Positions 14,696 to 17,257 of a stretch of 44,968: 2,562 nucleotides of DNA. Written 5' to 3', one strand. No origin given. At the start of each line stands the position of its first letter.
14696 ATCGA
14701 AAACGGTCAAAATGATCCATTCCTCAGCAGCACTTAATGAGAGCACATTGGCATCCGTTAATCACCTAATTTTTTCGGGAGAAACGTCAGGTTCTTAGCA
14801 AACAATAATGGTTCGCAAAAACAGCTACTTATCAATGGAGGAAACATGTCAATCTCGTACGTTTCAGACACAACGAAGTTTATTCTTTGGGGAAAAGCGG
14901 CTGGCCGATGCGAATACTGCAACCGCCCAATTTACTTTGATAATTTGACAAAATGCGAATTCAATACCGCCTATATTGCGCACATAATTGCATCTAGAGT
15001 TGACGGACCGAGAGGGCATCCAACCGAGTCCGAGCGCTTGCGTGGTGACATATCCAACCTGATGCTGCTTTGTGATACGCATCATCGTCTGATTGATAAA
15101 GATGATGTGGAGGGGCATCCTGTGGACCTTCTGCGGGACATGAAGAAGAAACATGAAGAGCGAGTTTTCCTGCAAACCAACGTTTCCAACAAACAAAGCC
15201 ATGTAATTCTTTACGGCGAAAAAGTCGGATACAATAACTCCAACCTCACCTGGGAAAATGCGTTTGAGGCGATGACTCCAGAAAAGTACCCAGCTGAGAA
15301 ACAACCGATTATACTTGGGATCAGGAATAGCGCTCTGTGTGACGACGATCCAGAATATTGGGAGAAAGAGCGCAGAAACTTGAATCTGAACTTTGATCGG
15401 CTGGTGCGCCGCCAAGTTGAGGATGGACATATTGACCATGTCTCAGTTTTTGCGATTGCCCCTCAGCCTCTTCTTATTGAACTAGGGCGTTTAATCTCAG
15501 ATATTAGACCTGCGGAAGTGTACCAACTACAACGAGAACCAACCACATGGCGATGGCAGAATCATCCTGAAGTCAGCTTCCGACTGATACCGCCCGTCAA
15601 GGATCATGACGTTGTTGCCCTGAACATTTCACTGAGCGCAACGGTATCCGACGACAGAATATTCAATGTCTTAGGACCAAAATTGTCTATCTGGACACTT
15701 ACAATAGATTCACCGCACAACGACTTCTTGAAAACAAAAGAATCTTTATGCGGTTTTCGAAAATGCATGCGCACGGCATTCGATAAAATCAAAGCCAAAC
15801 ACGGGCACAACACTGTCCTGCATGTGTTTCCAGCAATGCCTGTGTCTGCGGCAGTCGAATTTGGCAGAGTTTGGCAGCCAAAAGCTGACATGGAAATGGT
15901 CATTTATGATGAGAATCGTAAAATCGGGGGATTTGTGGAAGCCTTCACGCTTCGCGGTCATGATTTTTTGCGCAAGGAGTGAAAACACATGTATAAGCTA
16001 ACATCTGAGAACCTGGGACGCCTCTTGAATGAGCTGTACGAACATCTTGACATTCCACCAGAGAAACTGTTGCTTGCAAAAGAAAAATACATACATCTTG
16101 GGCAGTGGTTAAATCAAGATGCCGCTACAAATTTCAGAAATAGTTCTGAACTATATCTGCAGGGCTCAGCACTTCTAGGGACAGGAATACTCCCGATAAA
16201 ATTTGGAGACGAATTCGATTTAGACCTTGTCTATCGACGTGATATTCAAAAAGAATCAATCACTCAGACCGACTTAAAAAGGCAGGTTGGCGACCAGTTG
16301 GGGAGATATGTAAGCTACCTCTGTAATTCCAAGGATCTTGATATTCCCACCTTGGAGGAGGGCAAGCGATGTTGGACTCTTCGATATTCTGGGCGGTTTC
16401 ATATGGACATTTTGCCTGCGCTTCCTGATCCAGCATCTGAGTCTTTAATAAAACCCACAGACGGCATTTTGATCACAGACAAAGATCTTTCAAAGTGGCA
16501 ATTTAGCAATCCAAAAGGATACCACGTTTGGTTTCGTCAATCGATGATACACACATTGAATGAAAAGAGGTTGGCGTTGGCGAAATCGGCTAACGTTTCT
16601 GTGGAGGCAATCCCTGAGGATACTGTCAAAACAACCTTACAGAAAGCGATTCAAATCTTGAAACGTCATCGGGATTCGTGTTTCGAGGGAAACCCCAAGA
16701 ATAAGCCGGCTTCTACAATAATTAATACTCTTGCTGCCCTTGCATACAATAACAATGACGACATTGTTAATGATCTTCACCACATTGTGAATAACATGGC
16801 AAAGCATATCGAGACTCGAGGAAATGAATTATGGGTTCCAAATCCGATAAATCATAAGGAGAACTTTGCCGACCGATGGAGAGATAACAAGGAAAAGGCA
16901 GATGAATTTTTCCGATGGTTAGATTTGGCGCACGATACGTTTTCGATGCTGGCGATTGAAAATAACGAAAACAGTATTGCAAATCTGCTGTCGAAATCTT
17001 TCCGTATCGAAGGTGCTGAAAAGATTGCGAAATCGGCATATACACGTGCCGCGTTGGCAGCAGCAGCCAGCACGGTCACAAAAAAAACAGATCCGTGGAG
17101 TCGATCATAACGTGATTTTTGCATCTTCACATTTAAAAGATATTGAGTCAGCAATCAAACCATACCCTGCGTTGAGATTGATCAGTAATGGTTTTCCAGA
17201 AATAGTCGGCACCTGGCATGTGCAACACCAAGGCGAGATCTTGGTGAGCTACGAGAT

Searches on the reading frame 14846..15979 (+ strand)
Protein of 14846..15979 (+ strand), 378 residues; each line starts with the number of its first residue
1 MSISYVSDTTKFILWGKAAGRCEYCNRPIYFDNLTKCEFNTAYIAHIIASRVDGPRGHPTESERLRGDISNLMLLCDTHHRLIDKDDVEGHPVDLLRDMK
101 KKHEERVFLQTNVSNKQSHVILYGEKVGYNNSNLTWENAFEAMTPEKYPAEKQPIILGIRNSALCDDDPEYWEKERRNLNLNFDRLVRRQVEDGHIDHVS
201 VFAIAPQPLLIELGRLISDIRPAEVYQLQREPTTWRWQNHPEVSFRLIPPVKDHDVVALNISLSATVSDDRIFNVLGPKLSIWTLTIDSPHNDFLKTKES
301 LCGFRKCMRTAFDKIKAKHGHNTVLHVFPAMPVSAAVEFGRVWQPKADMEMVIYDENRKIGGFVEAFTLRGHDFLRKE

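Call 81: search_protein_families(library=padloc, proteins=[window:14846-15979:+], max_evalue=0.001)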
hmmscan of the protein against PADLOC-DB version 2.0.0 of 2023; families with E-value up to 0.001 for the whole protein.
window:14846-15979:+ (378 aa): 26 families (the best 25 are shown)
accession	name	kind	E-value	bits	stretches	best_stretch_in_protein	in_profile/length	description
PDLC00739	Effector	-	1.1e-148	493.6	1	3-370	5-376/378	Endonuclease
PDLC01997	SAVED1--SAVED_HNH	-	8e-138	457.9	1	3-369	3-367/368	-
PDLC00746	Effector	-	8.1e-93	309.5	1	6-369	17-387/389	Endonuclease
PDLC00749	Effector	-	1e-68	230.2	1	6-358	16-384/395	Endonuclease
PDLC00740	Effector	-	5.8e-60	201.1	1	7-369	17-383/391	Endonuclease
PDLC01998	SAVED1--SAVED_HNH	-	3.2e-59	199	1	6-373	114-493/506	-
PDLC00751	Effector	-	5.1e-59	198.7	1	6-374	131-516/530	Endonuclease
PDLC00743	Effector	-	1.2e-46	157.6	1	7-356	4-373/384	Endonuclease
PDLC00747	Effector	-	1e-42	144.6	1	6-358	12-361/373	Endonuclease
PDLC00742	Effector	-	1.9e-42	143.7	1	6-359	121-499/527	Endonuclease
PDLC01999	SAVED1--SAVED_HNH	-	5.7e-41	138.8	1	7-359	17-369/387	-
PDLC00738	Effector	-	7.4e-30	102.1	1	7-355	148-505/529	Endonuclease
PDLC02000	Effector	-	1.3e-26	91.5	1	7-355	147-500/524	SAVED1--SAVED_HNH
PDLC04772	PDC-M68A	-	4.4e-21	74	1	1-108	1-109/253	-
PDLC00736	Effector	-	2.8e-17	60.9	1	170-358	361-544/561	Endonuclease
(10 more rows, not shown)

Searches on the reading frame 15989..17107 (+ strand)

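Call 81: search_protein_families(library=padloc, proteins=[window:15989-17107:+], max_evalue=0.001)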
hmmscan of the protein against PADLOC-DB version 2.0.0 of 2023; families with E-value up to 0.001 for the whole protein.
window:15989-17107:+ (373 aa): 15 families
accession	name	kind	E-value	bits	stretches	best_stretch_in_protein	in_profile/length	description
PDLC00780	Cyclase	-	8.6e-105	349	1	6-363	6-362/388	oligonucleotide-cyclase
PDLC00770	Cyclase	-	6.7e-101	336.6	1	6-361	5-370/509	oligonucleotide-cyclase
PDLC00815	Cyclase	-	5.7e-61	204.8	1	8-330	11-327/393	oligonucleotide-cyclase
PDLC00816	Cyclase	-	3.5e-56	189.2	1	9-338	14-347/542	oligonucleotide-cyclase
PDLC00811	Cyclase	-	5.5e-33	112.6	1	7-354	49-409/427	oligonucleotide-cyclase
PDLC00800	Cyclase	-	3.9e-30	103.6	1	6-354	14-372/420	oligonucleotide-cyclase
PDLC00817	Cyclase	-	9e-27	92.2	1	29-362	42-395/419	oligonucleotide-cyclase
PDLC00797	Cyclase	-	2.6e-24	84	1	31-342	35-363/417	oligonucleotide-cyclase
PDLC00798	Cyclase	-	7.9e-21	72.8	2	53-188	46-164/344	oligonucleotide-cyclase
PDLC00824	Cyclase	-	3.7e-20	70.2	2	16-188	18-182/466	oligonucleotide-cyclase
PDLC00787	Cyclase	-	1.5e-16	58.6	2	17-184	12-163/333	oligonucleotide-cyclase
PDLC00793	Cyclase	-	1e-13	49.3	2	51-186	45-163/462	oligonucleotide-cyclase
PDLC00813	Cyclase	-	9.5e-13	46.2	1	5-338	6-352/417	oligonucleotide-cyclase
PDLC00774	Cyclase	-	5e-11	40.3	1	51-341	47-284/316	oligonucleotide-cyclase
PDLC00795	Cyclase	-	1.9e-10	38.3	1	38-338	34-312/340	oligonucleotide-cyclase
